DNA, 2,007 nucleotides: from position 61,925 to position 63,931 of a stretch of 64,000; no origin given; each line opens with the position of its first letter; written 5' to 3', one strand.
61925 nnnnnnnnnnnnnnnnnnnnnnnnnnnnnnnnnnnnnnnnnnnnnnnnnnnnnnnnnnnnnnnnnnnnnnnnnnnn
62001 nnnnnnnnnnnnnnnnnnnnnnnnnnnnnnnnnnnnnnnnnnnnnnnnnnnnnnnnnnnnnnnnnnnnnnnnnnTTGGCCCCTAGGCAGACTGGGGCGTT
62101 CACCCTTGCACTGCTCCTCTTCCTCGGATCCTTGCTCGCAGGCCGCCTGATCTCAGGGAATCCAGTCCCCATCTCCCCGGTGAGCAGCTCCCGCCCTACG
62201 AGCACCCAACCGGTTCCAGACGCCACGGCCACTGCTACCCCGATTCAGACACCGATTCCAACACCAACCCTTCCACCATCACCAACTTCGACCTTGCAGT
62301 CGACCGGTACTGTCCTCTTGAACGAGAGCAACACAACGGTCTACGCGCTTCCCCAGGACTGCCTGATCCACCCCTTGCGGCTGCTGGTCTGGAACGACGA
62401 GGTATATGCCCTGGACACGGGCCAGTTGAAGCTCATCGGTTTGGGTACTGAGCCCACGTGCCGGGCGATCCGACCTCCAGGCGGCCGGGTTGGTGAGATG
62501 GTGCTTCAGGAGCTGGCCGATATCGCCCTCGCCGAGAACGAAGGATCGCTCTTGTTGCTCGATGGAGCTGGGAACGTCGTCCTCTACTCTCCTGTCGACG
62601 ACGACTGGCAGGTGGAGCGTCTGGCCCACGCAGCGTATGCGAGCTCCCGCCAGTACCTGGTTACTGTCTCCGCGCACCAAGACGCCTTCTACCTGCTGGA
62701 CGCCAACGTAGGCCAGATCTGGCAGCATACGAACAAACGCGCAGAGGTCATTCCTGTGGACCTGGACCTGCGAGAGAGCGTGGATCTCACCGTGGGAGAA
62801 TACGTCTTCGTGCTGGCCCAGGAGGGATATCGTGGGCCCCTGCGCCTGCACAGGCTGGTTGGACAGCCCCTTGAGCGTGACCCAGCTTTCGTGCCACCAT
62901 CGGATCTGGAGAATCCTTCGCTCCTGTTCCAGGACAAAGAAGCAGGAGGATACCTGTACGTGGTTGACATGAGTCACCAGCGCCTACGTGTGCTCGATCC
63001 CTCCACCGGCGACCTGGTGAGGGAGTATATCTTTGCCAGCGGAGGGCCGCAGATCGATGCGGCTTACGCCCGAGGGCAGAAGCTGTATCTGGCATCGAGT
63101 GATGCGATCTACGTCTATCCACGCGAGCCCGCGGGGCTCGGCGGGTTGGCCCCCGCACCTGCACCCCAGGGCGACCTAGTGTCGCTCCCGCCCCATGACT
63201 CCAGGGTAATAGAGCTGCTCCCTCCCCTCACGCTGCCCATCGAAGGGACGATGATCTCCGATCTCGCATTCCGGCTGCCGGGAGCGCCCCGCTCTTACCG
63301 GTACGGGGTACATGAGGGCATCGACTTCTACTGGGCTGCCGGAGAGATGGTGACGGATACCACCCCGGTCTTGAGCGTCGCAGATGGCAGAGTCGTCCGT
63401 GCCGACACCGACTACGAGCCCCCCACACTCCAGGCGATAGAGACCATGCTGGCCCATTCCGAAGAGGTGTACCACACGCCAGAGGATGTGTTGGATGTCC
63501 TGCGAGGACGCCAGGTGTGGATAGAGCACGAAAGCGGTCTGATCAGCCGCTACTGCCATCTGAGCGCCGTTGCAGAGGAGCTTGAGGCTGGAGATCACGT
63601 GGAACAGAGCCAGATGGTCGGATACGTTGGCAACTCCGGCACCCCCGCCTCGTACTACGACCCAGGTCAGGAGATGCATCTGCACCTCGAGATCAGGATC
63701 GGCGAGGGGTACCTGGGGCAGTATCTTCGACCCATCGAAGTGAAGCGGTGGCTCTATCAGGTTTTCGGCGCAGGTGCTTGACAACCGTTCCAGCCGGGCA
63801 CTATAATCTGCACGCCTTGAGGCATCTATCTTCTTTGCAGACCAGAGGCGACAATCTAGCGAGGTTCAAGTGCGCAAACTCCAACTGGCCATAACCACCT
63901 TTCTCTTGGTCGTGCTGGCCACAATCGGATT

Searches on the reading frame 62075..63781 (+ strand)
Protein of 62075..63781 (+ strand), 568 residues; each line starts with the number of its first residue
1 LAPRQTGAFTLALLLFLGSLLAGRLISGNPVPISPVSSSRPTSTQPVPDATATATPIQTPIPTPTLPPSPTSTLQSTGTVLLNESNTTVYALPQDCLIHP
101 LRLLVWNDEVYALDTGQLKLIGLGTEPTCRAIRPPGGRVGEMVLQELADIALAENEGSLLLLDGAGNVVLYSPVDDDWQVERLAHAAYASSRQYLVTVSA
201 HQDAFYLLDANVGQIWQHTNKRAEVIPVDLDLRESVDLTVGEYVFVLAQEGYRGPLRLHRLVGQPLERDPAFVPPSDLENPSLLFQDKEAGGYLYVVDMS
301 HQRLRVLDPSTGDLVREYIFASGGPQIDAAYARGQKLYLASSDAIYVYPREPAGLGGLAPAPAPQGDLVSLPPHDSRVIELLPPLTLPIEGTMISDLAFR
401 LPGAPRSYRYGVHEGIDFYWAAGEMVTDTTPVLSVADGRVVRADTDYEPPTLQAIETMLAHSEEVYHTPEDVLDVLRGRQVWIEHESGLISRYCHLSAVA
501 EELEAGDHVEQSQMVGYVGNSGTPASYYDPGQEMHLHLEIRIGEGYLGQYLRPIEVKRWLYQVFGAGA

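Call 11: search_protein_families(library=pfam, proteins=[window:62075-63781:+], max_evalue=0.0001)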
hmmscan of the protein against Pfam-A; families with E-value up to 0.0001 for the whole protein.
window:62075-63781:+ (568 aa): 1 family
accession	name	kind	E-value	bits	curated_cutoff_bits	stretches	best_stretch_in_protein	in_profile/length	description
PF01551.29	Peptidase_M23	-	6.9e-15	55.5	28.7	1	412-544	2-91/96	Peptidase family M23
